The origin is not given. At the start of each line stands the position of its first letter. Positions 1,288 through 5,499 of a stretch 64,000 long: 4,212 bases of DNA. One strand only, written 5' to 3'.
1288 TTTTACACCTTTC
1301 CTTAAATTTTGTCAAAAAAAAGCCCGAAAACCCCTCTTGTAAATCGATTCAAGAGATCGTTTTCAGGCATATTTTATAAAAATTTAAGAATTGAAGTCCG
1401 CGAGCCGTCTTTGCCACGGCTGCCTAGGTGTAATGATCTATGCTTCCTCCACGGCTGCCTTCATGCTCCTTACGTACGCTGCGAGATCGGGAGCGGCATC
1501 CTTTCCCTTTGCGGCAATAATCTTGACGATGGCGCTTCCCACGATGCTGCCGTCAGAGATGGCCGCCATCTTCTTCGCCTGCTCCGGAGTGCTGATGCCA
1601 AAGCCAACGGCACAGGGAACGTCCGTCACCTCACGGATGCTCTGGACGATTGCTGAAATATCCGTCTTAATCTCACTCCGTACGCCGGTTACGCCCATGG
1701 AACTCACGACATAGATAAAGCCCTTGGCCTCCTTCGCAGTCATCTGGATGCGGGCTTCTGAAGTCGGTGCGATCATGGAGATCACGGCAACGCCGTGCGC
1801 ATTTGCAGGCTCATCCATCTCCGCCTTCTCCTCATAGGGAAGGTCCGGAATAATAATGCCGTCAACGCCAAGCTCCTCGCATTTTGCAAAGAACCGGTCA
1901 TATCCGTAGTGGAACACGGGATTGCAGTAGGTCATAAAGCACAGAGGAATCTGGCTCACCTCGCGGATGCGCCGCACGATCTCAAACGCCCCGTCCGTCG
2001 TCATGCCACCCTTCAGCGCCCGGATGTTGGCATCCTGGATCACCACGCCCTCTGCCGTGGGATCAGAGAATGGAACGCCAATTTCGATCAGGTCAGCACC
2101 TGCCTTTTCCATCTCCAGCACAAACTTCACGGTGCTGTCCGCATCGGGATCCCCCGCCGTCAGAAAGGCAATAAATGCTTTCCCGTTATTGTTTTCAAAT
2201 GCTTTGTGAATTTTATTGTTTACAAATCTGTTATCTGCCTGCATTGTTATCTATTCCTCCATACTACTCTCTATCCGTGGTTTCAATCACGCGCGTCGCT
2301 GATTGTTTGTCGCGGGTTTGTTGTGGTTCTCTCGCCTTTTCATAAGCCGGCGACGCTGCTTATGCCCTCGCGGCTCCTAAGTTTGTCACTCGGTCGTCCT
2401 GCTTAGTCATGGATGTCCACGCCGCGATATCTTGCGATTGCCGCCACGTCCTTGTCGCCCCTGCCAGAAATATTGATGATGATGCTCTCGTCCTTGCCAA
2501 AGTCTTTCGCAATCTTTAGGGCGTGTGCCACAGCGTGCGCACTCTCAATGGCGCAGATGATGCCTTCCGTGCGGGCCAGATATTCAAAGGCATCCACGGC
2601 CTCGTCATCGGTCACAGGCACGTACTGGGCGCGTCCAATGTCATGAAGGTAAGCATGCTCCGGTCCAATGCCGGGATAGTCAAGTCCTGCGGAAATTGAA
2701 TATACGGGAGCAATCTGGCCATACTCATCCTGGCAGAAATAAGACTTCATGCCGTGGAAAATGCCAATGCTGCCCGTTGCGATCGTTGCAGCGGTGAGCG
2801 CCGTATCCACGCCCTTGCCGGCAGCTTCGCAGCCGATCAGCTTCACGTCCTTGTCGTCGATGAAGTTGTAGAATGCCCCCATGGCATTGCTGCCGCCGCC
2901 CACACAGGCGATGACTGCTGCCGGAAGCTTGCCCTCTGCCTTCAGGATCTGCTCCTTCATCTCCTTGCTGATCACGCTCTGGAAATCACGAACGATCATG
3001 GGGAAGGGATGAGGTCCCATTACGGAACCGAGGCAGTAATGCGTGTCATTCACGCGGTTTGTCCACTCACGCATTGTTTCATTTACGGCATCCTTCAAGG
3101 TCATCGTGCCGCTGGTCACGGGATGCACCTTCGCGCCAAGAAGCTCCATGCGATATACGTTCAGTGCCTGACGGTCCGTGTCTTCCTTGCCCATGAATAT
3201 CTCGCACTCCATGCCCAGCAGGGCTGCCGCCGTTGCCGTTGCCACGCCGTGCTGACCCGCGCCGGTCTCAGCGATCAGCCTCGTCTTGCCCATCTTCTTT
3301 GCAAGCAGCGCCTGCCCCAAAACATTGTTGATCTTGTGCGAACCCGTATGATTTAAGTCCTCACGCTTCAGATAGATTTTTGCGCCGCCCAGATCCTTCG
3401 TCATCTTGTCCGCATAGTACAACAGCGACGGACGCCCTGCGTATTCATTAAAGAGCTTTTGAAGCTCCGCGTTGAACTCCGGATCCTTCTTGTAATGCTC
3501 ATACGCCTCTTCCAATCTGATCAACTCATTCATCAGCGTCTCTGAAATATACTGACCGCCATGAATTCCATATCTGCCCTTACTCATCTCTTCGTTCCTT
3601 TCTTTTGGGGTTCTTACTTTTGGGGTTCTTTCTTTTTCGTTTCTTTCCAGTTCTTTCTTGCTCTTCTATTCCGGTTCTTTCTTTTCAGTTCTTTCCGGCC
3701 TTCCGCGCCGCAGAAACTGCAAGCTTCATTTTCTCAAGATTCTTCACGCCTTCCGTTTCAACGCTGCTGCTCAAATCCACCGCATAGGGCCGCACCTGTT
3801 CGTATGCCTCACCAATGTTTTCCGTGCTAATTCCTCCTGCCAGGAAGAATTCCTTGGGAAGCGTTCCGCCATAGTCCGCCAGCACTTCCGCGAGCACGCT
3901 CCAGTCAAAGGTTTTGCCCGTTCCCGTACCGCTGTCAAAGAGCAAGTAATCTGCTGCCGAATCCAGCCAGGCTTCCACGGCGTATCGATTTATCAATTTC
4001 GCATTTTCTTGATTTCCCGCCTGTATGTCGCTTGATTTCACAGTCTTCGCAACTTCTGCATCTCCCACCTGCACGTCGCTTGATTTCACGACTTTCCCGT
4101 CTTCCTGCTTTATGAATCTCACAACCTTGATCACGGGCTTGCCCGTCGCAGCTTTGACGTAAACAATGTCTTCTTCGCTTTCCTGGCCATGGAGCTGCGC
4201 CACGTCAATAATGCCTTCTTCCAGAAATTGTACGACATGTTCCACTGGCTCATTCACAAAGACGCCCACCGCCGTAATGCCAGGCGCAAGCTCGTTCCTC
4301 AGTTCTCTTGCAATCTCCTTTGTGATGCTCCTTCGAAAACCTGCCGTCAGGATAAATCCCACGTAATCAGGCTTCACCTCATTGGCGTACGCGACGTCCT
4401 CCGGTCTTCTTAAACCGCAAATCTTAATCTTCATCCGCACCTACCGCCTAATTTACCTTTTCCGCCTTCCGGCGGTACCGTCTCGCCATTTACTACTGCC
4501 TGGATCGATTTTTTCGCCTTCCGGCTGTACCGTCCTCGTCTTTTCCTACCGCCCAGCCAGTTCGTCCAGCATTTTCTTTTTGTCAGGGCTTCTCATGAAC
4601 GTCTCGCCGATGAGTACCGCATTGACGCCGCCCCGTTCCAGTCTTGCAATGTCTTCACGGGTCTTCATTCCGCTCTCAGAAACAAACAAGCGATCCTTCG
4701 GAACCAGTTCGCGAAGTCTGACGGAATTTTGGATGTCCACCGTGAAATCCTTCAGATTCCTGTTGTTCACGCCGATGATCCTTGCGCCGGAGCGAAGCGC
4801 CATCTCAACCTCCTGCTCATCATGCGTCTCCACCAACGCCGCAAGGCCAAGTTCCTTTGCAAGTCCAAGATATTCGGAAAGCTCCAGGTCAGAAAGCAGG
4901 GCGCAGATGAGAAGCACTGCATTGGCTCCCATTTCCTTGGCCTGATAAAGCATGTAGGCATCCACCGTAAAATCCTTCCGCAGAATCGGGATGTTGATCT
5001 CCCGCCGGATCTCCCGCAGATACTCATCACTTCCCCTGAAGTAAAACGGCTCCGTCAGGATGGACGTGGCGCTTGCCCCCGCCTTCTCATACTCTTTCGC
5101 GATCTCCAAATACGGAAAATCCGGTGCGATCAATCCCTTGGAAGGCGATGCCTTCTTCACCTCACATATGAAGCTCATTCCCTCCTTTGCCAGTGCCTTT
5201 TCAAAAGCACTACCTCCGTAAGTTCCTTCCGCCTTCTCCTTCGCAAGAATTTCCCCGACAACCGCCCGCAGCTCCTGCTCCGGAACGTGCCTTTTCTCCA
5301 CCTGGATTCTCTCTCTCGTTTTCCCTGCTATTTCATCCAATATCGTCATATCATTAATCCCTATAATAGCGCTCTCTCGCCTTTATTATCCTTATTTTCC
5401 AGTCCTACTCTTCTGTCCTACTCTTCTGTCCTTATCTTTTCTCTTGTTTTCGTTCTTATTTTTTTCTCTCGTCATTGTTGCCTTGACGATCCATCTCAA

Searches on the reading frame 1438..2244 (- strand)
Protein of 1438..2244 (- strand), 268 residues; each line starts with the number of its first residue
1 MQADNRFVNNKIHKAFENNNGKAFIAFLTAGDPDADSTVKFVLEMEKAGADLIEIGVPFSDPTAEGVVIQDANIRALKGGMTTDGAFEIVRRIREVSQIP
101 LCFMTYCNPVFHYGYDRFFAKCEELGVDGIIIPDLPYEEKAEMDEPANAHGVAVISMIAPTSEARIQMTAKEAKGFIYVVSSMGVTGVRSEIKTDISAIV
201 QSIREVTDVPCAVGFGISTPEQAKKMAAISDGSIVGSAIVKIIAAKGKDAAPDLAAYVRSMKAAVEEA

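Call 76: search_protein_families(library=pfam, max_evalue=1e-8, proteins=[window:1438-2244:-])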
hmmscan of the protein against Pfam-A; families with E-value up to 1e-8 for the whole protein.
window:1438-2244:- (268 aa): 1 family
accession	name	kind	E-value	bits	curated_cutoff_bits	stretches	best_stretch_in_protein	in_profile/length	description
PF00290.26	Trp_syntA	-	6.9e-91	304.2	27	1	17-264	5-257/259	Tryptophan synthase alpha chain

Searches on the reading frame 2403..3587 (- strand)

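Call 76: search_protein_families(library=pfam, max_evalue=1e-8, proteins=[window:2403-3587:-])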
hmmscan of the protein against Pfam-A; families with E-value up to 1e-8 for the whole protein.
window:2403-3587:- (394 aa): 1 family
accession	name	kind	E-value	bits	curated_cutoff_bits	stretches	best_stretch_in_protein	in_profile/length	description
PF00291.31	PALP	-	1.3e-43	149.9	35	1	51-375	5-295/295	Pyridoxal-phosphate dependent enzyme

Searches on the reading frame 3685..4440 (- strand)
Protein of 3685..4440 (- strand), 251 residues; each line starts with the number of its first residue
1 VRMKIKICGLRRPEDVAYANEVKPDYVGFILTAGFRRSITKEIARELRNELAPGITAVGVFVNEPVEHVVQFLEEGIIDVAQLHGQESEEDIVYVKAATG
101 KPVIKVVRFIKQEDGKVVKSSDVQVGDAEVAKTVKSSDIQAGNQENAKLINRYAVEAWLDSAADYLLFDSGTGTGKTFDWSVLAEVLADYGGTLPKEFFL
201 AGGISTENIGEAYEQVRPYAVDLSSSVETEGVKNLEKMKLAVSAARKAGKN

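Call 76: search_protein_families(library=pfam, max_evalue=1e-8, proteins=[window:3685-4440:-])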
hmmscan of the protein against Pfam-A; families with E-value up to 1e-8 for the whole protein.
window:3685-4440:- (251 aa): 1 family
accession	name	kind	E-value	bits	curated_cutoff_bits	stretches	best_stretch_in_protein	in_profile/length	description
PF00697.28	PRAI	-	4.7e-40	137.8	22.7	2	157-243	111-192/193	N-(5'phosphoribosyl)anthranilate (PRA) isomerase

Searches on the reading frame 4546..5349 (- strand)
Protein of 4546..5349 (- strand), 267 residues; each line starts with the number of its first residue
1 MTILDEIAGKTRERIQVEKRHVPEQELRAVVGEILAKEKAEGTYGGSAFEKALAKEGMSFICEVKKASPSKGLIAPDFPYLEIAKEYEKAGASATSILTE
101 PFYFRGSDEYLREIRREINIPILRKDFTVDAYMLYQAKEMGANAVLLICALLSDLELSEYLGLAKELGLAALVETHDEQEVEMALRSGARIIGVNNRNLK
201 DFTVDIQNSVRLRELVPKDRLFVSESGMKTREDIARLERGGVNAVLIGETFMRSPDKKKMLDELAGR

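Call 76: search_protein_families(library=pfam, max_evalue=1e-8, proteins=[window:4546-5349:-])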
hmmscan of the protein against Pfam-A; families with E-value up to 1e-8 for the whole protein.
window:4546-5349:- (267 aa): 1 family
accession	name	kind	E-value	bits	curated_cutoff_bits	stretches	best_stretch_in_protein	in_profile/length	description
PF00218.27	IGPS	-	2.4e-78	263.3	27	1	12-264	9-254/254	Indole-3-glycerol phosphate synthase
